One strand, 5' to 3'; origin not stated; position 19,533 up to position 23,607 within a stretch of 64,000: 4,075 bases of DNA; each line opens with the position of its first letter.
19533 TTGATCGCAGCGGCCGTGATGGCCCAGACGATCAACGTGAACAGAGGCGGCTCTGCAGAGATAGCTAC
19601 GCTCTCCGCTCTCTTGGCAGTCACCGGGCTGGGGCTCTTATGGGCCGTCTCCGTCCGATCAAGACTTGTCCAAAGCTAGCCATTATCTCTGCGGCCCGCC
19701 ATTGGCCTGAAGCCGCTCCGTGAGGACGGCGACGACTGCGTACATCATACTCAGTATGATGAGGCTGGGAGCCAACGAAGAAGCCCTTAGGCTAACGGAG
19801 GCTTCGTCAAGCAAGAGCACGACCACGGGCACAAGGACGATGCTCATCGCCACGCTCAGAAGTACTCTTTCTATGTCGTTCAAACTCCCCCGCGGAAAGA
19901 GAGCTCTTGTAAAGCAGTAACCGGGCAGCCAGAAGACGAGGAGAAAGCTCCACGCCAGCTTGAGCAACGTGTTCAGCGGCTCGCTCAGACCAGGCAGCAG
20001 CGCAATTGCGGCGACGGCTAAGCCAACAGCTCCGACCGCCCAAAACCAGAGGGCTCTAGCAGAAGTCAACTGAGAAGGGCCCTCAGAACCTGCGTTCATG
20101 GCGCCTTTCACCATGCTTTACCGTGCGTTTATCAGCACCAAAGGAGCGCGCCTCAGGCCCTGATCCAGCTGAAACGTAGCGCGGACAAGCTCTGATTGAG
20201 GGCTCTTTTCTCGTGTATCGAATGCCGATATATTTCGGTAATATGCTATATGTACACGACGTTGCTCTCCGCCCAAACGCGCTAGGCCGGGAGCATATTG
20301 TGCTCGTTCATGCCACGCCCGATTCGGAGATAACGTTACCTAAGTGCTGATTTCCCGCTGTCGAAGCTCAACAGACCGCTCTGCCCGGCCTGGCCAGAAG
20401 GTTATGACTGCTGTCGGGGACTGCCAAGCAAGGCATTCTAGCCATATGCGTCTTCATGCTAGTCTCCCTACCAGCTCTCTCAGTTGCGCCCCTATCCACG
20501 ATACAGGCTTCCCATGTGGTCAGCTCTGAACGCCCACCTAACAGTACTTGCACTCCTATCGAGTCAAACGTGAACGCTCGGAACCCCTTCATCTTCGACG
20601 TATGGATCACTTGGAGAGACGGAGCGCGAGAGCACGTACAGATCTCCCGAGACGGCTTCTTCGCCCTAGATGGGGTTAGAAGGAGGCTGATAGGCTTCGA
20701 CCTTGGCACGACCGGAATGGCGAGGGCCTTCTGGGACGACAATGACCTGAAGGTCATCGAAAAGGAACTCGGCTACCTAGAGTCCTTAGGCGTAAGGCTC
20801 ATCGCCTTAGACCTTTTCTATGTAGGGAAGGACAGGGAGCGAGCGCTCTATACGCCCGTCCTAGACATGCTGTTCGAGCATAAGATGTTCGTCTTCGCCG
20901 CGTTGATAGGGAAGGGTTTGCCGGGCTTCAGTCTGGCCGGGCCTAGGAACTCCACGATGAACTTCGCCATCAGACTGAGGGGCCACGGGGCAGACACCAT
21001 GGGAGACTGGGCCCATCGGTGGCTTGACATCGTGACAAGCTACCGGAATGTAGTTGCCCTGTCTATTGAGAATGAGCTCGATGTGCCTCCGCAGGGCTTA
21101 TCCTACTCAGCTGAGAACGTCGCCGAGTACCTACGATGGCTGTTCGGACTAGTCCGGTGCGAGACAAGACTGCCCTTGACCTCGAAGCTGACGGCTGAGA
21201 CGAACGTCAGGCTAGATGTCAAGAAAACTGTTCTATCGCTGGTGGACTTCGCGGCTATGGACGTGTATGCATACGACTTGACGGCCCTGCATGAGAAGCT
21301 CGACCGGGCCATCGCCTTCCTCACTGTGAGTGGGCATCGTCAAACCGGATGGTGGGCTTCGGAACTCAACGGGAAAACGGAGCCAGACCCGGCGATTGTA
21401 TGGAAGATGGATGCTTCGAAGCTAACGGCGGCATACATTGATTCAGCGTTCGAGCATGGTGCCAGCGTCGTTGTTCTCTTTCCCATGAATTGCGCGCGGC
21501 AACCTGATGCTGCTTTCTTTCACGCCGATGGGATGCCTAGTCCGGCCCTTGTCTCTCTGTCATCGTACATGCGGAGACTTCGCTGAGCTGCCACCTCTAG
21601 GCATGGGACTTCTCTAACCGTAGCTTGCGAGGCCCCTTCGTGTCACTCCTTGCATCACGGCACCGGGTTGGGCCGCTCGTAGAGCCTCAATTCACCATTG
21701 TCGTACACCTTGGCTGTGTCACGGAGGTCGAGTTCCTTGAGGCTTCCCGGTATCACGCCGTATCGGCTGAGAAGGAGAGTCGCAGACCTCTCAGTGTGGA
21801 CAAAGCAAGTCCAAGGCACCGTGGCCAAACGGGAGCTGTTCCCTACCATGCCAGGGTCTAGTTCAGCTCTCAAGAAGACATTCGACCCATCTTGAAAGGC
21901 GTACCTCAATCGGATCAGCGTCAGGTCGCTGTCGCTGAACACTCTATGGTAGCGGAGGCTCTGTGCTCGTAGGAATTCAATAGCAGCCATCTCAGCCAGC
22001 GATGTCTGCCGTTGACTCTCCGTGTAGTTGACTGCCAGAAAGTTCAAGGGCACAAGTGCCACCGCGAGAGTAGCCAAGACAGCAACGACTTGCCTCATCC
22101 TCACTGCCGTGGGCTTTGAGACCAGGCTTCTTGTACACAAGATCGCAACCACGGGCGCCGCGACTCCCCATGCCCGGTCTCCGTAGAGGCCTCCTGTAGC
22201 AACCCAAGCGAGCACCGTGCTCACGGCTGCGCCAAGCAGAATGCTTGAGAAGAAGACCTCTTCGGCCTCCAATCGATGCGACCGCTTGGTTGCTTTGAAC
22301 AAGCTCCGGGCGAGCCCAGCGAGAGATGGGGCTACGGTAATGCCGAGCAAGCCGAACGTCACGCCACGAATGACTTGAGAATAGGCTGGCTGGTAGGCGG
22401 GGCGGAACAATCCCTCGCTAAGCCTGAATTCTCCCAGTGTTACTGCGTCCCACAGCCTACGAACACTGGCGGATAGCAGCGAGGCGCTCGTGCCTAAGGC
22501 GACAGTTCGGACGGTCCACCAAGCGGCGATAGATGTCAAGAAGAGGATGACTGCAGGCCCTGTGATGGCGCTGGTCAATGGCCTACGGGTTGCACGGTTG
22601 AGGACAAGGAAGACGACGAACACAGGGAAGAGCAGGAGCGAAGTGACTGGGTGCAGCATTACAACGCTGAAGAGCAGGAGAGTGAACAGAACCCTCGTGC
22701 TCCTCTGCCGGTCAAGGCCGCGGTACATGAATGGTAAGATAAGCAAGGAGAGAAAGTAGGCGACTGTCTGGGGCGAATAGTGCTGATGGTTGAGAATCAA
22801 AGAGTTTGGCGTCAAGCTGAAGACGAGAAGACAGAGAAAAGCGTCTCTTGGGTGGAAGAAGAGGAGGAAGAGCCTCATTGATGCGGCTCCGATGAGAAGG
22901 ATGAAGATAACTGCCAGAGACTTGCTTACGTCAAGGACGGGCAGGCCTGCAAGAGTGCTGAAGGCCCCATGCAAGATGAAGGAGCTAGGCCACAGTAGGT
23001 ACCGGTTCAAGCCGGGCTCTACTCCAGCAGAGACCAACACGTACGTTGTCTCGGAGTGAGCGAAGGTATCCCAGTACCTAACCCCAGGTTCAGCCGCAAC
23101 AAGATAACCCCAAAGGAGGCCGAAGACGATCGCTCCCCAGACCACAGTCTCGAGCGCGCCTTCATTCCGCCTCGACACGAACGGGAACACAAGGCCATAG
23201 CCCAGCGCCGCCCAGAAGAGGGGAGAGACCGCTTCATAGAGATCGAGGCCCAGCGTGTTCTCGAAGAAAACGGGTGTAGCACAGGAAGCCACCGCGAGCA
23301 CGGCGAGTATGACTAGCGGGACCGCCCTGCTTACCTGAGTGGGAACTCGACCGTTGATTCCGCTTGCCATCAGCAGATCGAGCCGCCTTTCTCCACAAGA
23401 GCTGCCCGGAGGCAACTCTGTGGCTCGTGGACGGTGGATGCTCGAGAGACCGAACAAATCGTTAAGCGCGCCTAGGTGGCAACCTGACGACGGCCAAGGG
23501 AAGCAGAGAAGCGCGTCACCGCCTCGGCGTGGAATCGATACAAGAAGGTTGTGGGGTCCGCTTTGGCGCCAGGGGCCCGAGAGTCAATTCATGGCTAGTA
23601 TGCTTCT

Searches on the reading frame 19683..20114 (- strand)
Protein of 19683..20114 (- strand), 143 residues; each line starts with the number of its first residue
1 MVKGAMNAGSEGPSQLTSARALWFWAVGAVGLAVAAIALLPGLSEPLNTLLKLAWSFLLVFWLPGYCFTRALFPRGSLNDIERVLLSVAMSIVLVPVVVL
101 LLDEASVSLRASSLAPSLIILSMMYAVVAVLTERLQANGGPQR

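Call 3: search_protein_families(library=pfam, proteins=[window:19683-20114:-], max_evalue=0.01)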
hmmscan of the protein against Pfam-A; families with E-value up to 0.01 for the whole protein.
window:19683-20114:- (143 aa): 1 family
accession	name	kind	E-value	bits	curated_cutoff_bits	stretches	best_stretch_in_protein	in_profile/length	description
PF07760.16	DUF1616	-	6.3e-14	52.3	31.6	1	34-131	8-115/307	Protein of unknown function (DUF1616)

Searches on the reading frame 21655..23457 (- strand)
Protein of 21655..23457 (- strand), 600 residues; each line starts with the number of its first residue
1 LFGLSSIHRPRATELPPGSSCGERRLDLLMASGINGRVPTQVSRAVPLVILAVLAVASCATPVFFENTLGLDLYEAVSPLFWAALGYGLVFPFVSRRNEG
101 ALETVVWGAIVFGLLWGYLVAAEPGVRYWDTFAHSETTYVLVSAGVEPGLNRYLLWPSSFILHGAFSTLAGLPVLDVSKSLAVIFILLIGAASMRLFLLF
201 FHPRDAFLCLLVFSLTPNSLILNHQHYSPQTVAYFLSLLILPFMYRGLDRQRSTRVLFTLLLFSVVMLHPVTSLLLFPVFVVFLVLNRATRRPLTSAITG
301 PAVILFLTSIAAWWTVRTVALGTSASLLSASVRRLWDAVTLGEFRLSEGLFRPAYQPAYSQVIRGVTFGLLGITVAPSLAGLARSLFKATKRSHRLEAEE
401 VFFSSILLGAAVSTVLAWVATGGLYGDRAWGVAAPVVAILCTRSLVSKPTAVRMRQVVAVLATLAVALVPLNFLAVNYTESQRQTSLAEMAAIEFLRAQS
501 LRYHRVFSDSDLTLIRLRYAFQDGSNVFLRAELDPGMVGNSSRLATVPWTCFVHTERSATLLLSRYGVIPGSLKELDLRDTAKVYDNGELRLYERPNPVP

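Call 3: search_protein_families(library=pfam, proteins=[window:21655-23457:-], max_evalue=0.01)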
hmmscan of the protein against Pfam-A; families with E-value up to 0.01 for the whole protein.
window:21655-23457:- (600 aa): 0 families

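Call 51: search_protein_families(library=pfam, proteins=[window:21655-23457:-], max_evalue=0.01)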
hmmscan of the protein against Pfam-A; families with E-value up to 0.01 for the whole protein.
window:21655-23457:- (600 aa): 0 families
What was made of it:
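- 21655..23457 (-): A 600-aa protein with about 10-12 TM segments and no Pfam hit, directly downstream of the pair. It may be a polymerase or a GT-C-like enzyme. No Pfam hit (calls 3, 51).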
